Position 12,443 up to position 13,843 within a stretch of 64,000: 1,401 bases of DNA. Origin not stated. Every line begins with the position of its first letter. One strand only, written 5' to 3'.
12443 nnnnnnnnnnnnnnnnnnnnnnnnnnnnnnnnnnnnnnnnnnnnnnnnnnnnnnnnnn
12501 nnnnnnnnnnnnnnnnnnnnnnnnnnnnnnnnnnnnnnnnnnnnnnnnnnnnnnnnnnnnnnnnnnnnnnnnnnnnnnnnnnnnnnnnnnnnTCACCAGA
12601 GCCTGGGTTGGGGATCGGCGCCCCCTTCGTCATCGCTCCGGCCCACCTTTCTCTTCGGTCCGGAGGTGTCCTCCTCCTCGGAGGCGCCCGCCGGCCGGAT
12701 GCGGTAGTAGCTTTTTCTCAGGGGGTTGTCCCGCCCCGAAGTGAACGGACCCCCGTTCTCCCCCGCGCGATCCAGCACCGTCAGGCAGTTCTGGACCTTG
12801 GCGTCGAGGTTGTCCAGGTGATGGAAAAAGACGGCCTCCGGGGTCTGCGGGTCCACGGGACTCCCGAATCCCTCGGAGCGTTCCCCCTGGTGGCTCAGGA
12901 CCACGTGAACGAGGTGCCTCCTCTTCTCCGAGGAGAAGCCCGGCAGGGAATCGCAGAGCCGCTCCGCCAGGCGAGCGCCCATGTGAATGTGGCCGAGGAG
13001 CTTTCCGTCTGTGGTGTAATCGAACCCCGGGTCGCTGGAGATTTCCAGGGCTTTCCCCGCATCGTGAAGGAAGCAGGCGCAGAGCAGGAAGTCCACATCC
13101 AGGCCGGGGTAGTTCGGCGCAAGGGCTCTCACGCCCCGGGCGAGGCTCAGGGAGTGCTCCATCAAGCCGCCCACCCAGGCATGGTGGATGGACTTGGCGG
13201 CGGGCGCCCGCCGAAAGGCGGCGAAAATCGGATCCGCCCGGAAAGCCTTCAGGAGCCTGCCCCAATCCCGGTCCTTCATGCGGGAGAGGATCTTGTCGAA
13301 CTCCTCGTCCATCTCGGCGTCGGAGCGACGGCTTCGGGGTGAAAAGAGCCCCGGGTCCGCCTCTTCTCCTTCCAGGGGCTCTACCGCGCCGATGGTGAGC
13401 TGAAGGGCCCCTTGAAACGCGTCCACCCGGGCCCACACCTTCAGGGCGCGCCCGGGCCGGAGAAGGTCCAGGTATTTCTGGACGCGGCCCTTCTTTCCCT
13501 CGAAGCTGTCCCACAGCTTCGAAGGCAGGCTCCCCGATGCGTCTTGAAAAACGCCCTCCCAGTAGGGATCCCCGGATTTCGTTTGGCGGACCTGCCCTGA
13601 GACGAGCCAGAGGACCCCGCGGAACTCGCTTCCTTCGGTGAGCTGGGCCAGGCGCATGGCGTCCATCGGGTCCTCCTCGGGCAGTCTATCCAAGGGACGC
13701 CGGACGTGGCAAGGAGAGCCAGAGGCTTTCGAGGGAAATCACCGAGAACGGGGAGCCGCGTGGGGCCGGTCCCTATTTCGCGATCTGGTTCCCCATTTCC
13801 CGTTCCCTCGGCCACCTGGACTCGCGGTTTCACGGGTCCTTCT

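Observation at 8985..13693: Four-gene minus-strand operon: YhaM-like HD nuclease, TusA-like, GNAT, and a single-polypeptide helicase-DUF1998-exonuclease (MrfA+MrfB-like fusion)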

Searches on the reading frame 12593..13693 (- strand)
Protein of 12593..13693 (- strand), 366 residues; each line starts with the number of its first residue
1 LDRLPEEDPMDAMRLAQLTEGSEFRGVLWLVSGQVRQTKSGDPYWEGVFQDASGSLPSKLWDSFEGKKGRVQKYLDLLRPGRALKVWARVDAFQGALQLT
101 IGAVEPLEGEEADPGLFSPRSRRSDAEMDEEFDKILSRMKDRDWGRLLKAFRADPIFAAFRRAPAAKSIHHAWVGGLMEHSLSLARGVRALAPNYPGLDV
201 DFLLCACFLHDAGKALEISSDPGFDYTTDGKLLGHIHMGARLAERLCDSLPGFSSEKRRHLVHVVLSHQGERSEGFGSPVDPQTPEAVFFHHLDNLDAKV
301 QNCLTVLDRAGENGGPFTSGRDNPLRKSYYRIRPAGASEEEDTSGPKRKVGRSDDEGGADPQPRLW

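Call 3: search_protein_families(library=pfam, proteins=[window:12593-13693:-], max_evalue=0.01)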
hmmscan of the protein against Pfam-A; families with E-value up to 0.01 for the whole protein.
window:12593-13693:- (366 aa): 2 families
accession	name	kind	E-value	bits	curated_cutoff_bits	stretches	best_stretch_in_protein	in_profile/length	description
PF01966.28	HD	-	5.8e-11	43.1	22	1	178-298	2-115/116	HD domain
PF01336.31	tRNA_anti-codon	-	1e-05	25.8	27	1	30-107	2-75/75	OB-fold nucleic acid binding domain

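Call 4: search_protein_families(library=ncbifam, proteins=[window:12593-13693:-], max_evalue=0.01)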
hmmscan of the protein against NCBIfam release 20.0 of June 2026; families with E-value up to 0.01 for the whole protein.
window:12593-13693:- (366 aa): 2 families
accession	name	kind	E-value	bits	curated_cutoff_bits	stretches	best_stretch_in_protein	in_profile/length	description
NF010007.0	PRK13480.1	equivalog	2.4e-34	118.8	460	1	21-310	11-290/314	3'-5' exoribonuclease YhaM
TIGR00277.1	HDIG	domain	3.7e-05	23.5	27.6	1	176-245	4-67/84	HDIG domain-containing metalloprotein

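Call 34: search_protein_families(library=padloc, proteins=[window:12593-13693:-], max_evalue=0.001)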
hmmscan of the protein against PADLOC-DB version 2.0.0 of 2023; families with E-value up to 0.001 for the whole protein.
window:12593-13693:- (366 aa): 0 families

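Call 35: search_solved_structures(query=window:12593-13693:-, max_evalue=0.01)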
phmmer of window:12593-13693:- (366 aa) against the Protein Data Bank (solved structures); distinct sequences matched with E-value up to 0.01: 2.
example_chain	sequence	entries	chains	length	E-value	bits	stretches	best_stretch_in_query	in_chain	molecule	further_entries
9h3f_A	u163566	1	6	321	7.6e-33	117.5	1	37-310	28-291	3'-5' exoribonuclease YhaM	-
9o7t_A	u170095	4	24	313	6.7e-21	78.2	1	38-301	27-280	Cmp-binding-factor 1 | YhaM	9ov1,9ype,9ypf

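Call 48: find_homologous_proteins(query=window:12593-13693:-, max_evalue=1e-10)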
Query window:12593-13693:- (366 aa): 708 proteins with E <= 1e-10 among 6387 candidates; the best 120 are listed.
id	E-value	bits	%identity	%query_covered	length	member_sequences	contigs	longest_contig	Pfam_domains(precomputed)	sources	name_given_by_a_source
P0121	1.9e-242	822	100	98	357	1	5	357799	PF01966.29,PF01336.32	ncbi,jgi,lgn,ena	ncbi:MAG: 3'-5' exoribonuclease YhaM family protein [Acidobacteriota bacterium]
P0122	1.1e-203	695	84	98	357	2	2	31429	PF01966.29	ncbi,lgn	ncbi:MAG: HD domain-containing protein [Acidobacteriota bacterium]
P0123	9.5e-195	665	80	98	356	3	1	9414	PF01966.29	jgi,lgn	jgi:3'-5' exoribonuclease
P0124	2.8e-151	522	66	96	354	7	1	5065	PF01966.29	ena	-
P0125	1.4e-150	520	68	96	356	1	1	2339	PF01966.29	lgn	-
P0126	4.3e-147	508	65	96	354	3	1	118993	PF01966.29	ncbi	-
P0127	3.9e-144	499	60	98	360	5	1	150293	PF01966.29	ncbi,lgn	-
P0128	9.3e-144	497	64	96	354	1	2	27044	PF01966.29,PF01336.32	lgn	-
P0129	2.4e-141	489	63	96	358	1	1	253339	PF01966.29,PF01336.32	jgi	-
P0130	3.2e-141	489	62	98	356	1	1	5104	PF01966.29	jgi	jgi:3'-5' exoribonuclease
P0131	1.5e-140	487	64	89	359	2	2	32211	PF01966.29,PF01336.32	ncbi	-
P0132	1.2e-139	484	64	95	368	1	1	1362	PF01966.29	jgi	jgi:3'-5' exoribonuclease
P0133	1.7e-139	483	62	96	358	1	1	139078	PF01966.29,PF01336.32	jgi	-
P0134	1.9e-139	483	61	98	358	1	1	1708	PF01966.29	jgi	jgi:3'-5' exoribonuclease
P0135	2.2e-139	483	59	96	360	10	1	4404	PF01966.29,PF01336.32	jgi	-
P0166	4.3e-109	383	53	88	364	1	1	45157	PF01966.29,PF01336.32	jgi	jgi:3'-5' exoribonuclease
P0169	7.0e-107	376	67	67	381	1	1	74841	PF01966.29,PF01206.23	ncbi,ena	-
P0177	3.6e-88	315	51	82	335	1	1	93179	PF01966.29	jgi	-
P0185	4.9e-78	281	43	90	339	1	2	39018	PF01966.29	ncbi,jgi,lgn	-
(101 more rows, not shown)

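Call 50: find_encoding_contigs(protein=P0129, flank=5000, max_places=1)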
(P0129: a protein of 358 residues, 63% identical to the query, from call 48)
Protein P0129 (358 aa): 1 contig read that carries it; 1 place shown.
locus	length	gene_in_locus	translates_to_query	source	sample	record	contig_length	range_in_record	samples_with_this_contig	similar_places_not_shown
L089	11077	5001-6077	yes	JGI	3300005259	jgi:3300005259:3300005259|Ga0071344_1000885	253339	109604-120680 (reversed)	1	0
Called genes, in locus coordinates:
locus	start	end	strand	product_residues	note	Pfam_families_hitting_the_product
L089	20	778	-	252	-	PF12796:Ank_2 (weak), PF24521:Ank_KRIT1 (faint), PF00023:Ank (faint), PF13606:Ank_3 (faint), PF13857:Ank_5 (faint), PF23745:ANK_LRRK2 (faint), PF12796:Ank_2, PF13637:Ank_4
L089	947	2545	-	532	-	PF05170:AsmA, PF05359:DUF748, PF13116:YhdP (weak), PF05170:AsmA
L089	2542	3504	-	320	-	PF01734:Patatin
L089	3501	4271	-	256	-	PF00005:ABC_tran, PF13304:AAA_21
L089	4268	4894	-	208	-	PF00037:Fer4 (faint), PF12797:Fer4_2 (faint), PF13183:Fer4_8 (faint), PF13237:Fer4_10 (weak), PF12838:Fer4_7 (weak), PF13187:Fer4_9 (weak), PF12838:Fer4_7, PF14697:Fer4_21 (weak), +4 more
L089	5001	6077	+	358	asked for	PF01336:tRNA_anti-codon (weak), PF01966:HD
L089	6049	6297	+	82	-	PF01206:TusA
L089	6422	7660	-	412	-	PF06123:CreD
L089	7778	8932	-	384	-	PF01266:DAO (weak), PF01494:FAD_binding_3 (faint), PF05834:Lycopene_cycl (faint), PF13450:NAD_binding_8 (weak)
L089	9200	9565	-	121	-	PF01022:HTH_5 (weak), PF13601:HTH_34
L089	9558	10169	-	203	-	-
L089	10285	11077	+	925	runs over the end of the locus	PF00246:Peptidase_M14, PF10994:DUF2817 (weak), PF13620:CarboxypepD_reg (weak)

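Call 51: find_encoding_contigs(protein=P0166, flank=5000, max_places=1)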
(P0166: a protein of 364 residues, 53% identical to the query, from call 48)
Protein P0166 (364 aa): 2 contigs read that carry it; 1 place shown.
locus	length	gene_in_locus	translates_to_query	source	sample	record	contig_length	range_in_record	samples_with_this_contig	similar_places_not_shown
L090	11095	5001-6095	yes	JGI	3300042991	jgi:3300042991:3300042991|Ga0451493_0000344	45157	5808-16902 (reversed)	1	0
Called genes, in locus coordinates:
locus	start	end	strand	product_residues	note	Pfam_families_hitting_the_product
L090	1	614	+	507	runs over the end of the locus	PF00158:Sigma54_activat, PF14532:Sigma54_activ_2, PF07728:AAA_5 (weak), PF25601:AAA_lid_14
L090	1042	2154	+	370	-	-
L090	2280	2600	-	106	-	PF00708:Acylphosphatase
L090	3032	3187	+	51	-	-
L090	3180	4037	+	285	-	PF01678:DAP_epimerase, PF02567:PhzC-PhzF (faint), PF01678:DAP_epimerase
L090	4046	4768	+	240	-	PF01557:FAA_hydrolase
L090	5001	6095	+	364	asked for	PF01336:tRNA_anti-codon (weak), PF01966:HD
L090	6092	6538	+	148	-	PF13527:Acetyltransf_9 (weak), PF00583:Acetyltransf_1, PF13673:Acetyltransf_10, PF13508:Acetyltransf_7 (weak), PF08445:FR47 (weak)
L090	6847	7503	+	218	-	PF00106:adh_short, PF13561:adh_short_C2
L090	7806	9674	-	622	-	PF00801:PKD (weak), PF18911:PKD_4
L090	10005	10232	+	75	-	-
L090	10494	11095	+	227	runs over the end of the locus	PF03958:Secretin_N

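Call 52: find_encoding_contigs(protein=P0177, flank=5000, max_places=1)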
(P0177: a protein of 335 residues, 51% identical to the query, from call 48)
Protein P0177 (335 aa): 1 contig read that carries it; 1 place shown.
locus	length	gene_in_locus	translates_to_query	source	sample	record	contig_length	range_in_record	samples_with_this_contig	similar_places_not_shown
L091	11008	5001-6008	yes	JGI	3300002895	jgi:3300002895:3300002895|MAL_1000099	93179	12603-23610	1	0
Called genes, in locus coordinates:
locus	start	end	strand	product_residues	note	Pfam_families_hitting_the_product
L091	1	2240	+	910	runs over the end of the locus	PF01326:PPDK_N, PF00391:PEP-utilizers, PF02896:PEP-utilizers_C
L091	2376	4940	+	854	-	PF13415:Beta-prop_FBX42, PF13854:Kelch_HCF (faint), PF24681:Kelch_KLHDC2_KLHL20_DRC7, PF24981:Beta-prop_ATRN-LZTR1, PF13415:Beta-prop_FBX42, PF24681:Kelch_KLHDC2_KLHL20_DRC7, PF13415:Beta-prop_FBX42, PF24681:Kelch_KLHDC2_KLHL20_DRC7, +2 more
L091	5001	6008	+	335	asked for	PF01966:HD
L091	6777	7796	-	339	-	PF00490:ALAD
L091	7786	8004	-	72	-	-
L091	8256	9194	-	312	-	PF01515:PTA_PTB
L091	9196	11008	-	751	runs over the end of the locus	PF01515:PTA_PTB, PF00871:Acetate_kinase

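Call 53: find_encoding_contigs(protein=P0185, flank=5000, max_places=1)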
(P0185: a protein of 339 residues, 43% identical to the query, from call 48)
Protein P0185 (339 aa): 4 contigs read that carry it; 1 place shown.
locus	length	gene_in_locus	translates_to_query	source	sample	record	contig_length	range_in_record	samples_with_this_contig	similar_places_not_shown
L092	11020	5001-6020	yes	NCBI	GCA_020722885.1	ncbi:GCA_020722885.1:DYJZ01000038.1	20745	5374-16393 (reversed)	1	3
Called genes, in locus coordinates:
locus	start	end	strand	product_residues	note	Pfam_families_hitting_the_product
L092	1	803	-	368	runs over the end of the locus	PF01098:FTSW_RODA_SPOVE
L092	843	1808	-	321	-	PF01380:SIS, PF00571:CBS (weak)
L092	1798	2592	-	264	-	PF00793:DAHP_synth_1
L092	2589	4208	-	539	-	PF06418:CTP_synth_N, PF00117:GATase, PF07722:Peptidase_C26 (weak)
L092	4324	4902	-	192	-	PF02525:Flavodoxin_2, PF03358:FMN_red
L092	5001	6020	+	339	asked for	PF01966:HD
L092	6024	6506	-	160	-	-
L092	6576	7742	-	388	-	PF01875:Memo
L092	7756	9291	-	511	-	PF00221:Lyase_aromatic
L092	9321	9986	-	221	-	PF00027:cNMP_binding, PF13545:HTH_Crp_2, PF00325:Crp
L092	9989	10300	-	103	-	PF17209:Hfq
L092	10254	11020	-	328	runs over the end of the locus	PF01745:IPT (faint), PF01715:IPPT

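Call 54: find_encoding_contigs(protein=P0169, flank=5000, max_places=1)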
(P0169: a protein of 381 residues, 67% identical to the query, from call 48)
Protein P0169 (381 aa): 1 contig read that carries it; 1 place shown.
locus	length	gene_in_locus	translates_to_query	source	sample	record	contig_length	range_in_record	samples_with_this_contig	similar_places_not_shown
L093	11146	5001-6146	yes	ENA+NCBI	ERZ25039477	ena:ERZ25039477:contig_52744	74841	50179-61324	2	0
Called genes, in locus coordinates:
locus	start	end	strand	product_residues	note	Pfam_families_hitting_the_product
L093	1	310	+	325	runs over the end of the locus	PF00005:ABC_tran, PF13304:AAA_21, PF13732:DrrA1-3_C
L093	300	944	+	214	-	PF12698:ABC2_membrane_3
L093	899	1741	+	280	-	PF12698:ABC2_membrane_3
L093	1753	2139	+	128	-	-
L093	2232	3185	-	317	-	PF01734:Patatin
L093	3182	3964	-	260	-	PF00005:ABC_tran, PF13304:AAA_21 (weak)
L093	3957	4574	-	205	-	PF13237:Fer4_10 (weak), PF12838:Fer4_7 (weak), PF13187:Fer4_9 (weak), PF13237:Fer4_10 (weak), PF12838:Fer4_7 (weak), PF13187:Fer4_9 (weak), PF14697:Fer4_21, PF12838:Fer4_7, +10 more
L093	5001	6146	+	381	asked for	PF01966:HD, PF01206:TusA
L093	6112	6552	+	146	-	PF00583:Acetyltransf_1, PF13673:Acetyltransf_10, PF13508:Acetyltransf_7, PF08445:FR47 (weak)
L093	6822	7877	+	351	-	PF00270:DEAD, PF00271:Helicase_C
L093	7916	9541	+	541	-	PF22982:WHD_HRQ1, PF09369:MZB, PF13482:RNase_H_2 (weak)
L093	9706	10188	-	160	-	PF00106:adh_short, PF08659:KR, PF13561:adh_short_C2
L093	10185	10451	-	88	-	PF00106:adh_short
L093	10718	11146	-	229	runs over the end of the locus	PF00698:Acyl_transf_1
